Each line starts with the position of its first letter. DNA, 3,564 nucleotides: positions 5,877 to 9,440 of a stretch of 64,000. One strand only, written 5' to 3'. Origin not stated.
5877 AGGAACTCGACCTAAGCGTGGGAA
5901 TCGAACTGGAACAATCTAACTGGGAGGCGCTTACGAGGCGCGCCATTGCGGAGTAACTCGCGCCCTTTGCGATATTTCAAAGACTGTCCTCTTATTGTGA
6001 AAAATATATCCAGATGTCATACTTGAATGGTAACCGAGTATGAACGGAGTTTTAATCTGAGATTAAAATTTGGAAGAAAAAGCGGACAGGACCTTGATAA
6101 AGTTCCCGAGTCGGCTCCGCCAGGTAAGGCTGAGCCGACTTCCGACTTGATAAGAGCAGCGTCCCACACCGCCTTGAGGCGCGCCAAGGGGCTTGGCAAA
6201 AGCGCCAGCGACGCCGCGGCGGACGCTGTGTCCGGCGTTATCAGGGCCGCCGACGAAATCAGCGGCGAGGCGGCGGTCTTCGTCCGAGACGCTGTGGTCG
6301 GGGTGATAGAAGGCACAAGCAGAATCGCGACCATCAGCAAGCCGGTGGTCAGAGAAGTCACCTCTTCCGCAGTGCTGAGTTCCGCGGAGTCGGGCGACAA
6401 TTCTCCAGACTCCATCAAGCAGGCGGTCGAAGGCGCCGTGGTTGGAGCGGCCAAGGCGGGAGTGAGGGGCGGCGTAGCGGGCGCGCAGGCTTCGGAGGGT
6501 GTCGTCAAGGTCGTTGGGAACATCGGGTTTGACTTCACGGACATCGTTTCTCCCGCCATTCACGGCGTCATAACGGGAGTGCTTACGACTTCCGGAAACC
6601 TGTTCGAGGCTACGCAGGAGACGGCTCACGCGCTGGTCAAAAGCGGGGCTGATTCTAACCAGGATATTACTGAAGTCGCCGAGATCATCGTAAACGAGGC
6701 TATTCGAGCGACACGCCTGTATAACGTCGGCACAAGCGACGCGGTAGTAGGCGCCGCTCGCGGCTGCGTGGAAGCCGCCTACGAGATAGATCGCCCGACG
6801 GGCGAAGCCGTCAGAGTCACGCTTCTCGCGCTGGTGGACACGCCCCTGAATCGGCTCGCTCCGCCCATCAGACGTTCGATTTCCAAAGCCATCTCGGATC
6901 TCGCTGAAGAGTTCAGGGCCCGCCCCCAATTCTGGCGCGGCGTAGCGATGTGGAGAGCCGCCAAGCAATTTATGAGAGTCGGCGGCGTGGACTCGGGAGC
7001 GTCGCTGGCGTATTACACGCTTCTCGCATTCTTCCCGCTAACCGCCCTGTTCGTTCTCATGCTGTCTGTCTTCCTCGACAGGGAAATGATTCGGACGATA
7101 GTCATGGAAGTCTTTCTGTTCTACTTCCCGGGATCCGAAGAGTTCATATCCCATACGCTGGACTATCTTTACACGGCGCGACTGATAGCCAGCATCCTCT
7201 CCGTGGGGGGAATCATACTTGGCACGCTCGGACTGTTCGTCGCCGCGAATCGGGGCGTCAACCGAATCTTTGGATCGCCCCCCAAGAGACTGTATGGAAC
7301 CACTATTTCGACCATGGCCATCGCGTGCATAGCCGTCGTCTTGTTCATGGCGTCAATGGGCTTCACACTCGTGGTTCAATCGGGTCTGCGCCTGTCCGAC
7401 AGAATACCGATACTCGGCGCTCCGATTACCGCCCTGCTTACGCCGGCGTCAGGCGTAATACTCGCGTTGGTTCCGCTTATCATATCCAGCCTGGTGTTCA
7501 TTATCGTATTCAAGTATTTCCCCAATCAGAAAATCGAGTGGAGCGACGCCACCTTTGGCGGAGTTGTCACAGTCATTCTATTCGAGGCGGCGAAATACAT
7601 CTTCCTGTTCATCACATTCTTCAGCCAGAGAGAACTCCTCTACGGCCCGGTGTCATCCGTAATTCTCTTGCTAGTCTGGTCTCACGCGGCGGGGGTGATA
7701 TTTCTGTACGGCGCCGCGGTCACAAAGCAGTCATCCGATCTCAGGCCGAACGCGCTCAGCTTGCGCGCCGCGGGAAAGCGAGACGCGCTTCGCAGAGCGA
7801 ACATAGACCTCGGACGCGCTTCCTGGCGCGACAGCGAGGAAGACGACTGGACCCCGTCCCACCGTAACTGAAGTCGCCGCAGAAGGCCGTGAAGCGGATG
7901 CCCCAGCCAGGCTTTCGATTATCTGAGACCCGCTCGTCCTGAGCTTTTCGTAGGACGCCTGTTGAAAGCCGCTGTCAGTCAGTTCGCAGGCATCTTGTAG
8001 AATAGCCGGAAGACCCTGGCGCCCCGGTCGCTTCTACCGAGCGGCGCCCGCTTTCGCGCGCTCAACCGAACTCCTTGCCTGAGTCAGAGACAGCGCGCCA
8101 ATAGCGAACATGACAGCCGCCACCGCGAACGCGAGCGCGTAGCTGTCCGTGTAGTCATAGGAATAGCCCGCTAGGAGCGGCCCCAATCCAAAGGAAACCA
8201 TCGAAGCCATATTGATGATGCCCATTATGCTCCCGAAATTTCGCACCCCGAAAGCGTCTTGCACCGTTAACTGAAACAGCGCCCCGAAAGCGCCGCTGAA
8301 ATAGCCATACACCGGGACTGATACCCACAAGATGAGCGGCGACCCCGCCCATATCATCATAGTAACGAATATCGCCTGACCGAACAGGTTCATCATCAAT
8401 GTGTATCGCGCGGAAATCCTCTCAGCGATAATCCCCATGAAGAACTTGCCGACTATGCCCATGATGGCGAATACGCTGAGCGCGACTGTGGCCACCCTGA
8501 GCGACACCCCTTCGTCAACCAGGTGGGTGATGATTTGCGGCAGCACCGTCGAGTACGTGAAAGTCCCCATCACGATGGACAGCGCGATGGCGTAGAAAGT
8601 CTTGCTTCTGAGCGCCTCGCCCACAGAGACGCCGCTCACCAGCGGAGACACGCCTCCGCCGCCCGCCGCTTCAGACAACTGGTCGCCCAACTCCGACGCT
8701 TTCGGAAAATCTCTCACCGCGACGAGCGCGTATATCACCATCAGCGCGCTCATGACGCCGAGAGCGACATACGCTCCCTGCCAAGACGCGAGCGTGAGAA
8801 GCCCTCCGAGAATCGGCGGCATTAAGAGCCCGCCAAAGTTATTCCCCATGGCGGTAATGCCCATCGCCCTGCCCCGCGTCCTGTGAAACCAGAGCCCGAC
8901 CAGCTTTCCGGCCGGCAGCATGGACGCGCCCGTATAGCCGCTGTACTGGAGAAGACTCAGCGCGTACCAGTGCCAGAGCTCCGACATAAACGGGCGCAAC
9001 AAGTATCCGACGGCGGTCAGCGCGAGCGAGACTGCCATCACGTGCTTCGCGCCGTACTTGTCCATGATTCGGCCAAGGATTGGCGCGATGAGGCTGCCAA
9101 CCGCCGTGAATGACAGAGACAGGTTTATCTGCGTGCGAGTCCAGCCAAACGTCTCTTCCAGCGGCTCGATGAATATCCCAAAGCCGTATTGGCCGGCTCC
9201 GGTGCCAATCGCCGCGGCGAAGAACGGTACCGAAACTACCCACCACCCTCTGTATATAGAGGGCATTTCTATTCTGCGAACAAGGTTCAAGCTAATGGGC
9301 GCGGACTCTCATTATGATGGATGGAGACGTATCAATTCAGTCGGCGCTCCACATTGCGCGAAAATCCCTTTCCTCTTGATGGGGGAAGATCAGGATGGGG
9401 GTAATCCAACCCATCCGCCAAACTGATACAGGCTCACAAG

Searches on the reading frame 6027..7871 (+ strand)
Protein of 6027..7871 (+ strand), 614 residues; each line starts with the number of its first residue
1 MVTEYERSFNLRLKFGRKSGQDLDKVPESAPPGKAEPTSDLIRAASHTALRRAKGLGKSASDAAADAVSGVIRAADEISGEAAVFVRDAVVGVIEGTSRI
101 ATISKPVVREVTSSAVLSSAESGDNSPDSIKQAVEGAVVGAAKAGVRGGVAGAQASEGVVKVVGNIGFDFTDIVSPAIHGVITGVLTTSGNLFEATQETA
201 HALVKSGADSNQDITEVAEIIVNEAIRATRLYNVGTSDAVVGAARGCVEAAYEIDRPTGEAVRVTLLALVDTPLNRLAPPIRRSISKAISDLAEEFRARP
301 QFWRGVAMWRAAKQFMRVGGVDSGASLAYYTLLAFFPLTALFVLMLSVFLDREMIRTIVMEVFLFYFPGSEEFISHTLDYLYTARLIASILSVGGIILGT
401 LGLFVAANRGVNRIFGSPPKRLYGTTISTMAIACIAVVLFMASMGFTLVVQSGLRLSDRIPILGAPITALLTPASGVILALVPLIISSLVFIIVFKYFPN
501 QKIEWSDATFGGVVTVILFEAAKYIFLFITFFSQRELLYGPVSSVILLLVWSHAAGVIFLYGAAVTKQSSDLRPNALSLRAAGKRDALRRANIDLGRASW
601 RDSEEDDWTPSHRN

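Call 23: search_protein_families(library=pfam, proteins=[window:6027-7871:+], max_evalue=0.00001)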
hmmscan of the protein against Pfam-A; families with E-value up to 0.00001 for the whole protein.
window:6027-7871:+ (614 aa): 1 family
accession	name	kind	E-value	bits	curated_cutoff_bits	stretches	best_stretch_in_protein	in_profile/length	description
PF03631.20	Virul_fac_BrkB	-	1.9e-33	116.6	33.7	1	322-568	7-254/259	Virulence factor BrkB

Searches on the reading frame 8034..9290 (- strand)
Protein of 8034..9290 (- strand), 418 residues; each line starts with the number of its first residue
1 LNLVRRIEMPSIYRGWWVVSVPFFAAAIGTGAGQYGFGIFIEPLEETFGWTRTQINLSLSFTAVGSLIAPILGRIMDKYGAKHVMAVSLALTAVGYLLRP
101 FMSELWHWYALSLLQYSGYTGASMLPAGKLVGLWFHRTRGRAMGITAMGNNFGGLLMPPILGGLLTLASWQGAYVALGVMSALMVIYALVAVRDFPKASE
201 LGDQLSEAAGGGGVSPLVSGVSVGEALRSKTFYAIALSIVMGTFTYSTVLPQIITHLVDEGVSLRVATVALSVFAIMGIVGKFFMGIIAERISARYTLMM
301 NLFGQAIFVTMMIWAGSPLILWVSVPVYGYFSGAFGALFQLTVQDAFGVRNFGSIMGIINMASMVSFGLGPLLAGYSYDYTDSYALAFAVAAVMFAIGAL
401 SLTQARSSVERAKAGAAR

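Call 23: search_protein_families(library=pfam, proteins=[window:8034-9290:-], max_evalue=0.00001)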
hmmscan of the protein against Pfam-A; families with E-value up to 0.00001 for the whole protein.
window:8034-9290:- (418 aa): 1 family
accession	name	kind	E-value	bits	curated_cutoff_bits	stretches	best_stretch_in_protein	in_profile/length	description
PF07690.21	MFS_1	-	3.4e-43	148.3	33.4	2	24-253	2-228/347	Major Facilitator Superfamily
